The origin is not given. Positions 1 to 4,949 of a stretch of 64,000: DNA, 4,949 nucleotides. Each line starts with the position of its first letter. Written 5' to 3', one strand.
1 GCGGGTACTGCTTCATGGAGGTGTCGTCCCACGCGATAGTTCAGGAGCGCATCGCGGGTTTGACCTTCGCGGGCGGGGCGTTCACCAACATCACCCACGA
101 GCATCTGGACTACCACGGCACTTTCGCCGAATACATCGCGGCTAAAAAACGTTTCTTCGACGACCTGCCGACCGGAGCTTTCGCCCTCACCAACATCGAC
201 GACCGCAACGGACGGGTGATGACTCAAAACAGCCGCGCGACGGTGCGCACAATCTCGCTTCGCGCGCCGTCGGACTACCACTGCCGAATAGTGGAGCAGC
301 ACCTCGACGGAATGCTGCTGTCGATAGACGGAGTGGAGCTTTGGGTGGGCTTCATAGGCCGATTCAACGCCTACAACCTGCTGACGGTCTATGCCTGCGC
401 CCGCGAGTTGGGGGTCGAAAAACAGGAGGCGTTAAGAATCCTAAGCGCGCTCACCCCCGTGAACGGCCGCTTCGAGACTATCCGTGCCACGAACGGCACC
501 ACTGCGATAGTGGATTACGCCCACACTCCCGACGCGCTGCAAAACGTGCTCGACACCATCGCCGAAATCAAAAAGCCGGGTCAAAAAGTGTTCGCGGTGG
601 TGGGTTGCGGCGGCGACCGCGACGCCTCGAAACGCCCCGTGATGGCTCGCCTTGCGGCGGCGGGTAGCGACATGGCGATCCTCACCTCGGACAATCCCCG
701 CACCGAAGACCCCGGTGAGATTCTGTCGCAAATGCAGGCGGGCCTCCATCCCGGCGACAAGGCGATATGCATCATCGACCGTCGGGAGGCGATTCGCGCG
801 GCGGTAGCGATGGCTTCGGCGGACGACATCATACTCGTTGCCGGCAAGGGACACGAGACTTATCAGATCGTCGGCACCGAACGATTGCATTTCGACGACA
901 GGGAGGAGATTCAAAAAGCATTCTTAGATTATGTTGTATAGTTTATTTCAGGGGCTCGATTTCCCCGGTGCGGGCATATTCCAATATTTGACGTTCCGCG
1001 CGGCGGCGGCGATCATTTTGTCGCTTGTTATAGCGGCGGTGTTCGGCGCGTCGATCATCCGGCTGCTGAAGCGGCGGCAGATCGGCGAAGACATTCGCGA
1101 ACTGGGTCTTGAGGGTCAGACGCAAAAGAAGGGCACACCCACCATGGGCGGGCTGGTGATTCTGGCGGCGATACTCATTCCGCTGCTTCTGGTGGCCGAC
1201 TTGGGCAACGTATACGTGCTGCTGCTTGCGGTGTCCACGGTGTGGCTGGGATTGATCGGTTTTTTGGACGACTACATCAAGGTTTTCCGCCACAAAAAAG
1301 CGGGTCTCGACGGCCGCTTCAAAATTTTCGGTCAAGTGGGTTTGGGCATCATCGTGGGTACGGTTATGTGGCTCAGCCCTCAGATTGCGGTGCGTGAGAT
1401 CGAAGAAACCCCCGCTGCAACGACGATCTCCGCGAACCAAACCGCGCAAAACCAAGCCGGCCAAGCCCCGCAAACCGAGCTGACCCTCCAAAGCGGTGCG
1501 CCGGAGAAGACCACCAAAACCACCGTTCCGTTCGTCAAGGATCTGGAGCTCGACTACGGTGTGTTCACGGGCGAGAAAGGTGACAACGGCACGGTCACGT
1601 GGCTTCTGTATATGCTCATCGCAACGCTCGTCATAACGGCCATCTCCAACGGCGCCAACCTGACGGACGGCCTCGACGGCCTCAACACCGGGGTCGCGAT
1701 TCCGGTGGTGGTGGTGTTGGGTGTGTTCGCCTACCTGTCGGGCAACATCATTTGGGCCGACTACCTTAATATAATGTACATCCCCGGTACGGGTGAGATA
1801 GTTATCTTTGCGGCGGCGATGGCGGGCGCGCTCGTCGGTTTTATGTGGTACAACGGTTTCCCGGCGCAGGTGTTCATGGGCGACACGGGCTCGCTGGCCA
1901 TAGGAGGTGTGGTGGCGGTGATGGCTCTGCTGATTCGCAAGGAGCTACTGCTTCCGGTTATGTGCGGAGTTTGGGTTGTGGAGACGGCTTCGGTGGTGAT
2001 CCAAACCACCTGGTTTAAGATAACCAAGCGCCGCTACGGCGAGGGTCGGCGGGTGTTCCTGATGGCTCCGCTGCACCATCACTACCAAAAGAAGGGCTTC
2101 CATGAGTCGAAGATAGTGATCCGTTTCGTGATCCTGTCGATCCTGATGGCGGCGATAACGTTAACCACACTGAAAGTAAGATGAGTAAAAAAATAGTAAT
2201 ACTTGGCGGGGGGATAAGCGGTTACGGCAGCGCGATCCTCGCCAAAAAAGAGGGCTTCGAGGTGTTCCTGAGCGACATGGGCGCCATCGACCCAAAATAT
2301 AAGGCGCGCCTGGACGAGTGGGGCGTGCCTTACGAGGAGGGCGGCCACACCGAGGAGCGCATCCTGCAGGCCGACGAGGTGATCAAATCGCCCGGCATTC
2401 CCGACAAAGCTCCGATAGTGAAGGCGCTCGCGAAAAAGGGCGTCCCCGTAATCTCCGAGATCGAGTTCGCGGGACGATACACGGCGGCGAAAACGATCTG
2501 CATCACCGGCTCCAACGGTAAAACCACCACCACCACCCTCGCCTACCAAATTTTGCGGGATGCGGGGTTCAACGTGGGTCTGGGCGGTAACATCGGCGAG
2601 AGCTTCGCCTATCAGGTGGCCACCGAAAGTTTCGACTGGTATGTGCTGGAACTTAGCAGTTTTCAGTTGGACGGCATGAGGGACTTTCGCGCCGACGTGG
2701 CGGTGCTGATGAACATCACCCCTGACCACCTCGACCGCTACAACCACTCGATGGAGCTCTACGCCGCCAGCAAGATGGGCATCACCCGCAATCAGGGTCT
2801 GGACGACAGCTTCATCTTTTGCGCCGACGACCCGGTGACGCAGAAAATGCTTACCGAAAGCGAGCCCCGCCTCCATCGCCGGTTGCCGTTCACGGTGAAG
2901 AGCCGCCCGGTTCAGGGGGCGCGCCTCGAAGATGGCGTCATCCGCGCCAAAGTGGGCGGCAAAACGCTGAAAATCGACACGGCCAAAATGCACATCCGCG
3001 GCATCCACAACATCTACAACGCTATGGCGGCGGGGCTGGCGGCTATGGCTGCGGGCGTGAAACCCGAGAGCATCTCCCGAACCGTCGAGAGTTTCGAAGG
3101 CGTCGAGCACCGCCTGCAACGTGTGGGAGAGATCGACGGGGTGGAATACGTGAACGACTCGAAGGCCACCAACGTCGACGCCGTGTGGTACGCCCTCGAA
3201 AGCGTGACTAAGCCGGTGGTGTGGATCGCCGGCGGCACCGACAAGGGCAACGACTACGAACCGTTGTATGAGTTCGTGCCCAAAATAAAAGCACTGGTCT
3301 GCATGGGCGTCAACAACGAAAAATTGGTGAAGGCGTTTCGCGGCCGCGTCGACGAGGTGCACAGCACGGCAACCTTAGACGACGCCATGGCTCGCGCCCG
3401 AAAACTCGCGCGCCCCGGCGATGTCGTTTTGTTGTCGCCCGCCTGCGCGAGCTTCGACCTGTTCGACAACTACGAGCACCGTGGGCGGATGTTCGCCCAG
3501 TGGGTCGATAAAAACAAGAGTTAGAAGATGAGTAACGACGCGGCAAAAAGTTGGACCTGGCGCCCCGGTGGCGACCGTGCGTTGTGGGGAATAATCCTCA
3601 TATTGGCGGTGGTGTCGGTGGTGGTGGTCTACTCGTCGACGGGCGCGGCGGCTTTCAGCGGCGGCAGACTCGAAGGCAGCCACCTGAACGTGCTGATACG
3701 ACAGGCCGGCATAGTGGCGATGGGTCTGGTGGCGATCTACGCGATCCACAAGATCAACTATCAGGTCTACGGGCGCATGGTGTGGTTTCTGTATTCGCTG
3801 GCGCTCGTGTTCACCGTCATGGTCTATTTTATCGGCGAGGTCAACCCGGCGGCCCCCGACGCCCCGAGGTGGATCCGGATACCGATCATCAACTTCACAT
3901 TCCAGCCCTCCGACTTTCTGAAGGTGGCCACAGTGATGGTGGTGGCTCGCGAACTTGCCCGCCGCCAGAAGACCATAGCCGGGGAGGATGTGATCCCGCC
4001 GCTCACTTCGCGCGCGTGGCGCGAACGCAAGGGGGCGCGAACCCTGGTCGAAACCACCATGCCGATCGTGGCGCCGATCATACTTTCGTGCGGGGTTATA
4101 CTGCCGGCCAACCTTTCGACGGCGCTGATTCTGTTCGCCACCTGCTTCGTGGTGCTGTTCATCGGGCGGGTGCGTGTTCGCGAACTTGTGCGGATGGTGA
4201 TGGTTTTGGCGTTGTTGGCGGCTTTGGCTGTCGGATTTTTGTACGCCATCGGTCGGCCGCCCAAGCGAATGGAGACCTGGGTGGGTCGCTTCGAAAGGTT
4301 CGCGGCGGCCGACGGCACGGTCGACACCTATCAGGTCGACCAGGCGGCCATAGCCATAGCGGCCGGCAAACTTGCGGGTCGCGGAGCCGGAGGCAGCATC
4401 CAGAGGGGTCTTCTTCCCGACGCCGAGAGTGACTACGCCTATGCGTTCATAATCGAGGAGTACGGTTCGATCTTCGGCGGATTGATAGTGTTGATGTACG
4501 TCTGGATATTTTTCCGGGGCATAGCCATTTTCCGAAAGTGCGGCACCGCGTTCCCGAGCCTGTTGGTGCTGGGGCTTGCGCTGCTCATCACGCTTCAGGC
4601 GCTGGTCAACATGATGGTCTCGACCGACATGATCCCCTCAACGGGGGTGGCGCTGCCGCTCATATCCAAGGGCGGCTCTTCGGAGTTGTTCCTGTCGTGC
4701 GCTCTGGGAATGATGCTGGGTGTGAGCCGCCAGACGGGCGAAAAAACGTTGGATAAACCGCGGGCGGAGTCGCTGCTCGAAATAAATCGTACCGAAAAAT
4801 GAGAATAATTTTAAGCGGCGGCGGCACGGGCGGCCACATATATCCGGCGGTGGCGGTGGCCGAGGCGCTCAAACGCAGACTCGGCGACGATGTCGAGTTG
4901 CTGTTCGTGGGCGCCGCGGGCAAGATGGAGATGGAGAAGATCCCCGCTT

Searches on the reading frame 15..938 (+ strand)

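Call 53: search_protein_families(library=pfam, proteins=[window:15-938:+])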
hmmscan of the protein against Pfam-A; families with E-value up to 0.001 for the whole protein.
window:15-938:+ (308 aa): 2 families
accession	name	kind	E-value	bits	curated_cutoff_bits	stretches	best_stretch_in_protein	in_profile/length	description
PF02875.26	Mur_ligase_C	-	9.9e-35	120.6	28.4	1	151-279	1-127/127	Mur ligase, glutamate ligase domain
PF08245.18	Mur_ligase_M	-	7.6e-28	98.3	24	1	1-129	62-200/200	Mur ligase middle domain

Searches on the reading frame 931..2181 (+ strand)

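Call 53: search_protein_families(library=pfam, proteins=[window:931-2181:+])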
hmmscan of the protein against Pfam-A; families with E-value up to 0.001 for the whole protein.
window:931-2181:+ (417 aa): 2 families
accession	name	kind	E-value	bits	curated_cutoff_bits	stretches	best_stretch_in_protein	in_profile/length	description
PF00953.26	Glycos_transf_4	-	1.9e-26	93.4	27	1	219-334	58-158/160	Glycosyl transferase family 4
PF10555.14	MraY_sig1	-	1.2e-05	24.9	20.1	1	66-78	1-13/13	Phospho-N-acetylmuramoyl-pentapeptide-transferase signature 1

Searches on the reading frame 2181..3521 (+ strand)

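Call 53: search_protein_families(library=pfam, proteins=[window:2181-3521:+])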
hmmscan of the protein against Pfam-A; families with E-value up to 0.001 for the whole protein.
window:2181-3521:+ (447 aa): 4 families
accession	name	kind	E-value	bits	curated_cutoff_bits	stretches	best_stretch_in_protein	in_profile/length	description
PF08245.18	Mur_ligase_M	-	7.8e-30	104.8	24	1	108-287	1-199/200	Mur ligase middle domain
PF02875.26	Mur_ligase_C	-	1.6e-17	64.9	28.4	1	310-422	1-127/127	Mur ligase, glutamate ligase domain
PF21377.3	MurD_N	-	1.4e-10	41.5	24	1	4-74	1-71/76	MurD N-terminal domain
PF21799.2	MurD-like_N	-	2.1e-09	38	27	1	3-91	1-87/88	Mur ligase MurD-like, N-terminal domain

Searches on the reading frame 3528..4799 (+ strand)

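Call 53: search_protein_families(library=pfam, proteins=[window:3528-4799:+])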
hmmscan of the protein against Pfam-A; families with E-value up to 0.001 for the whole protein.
window:3528-4799:+ (424 aa): 1 family
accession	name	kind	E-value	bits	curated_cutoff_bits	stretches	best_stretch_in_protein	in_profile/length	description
PF01098.24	FTSW_RODA_SPOVE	-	1.4e-59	202.3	26.4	1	18-403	3-354/356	Cell cycle protein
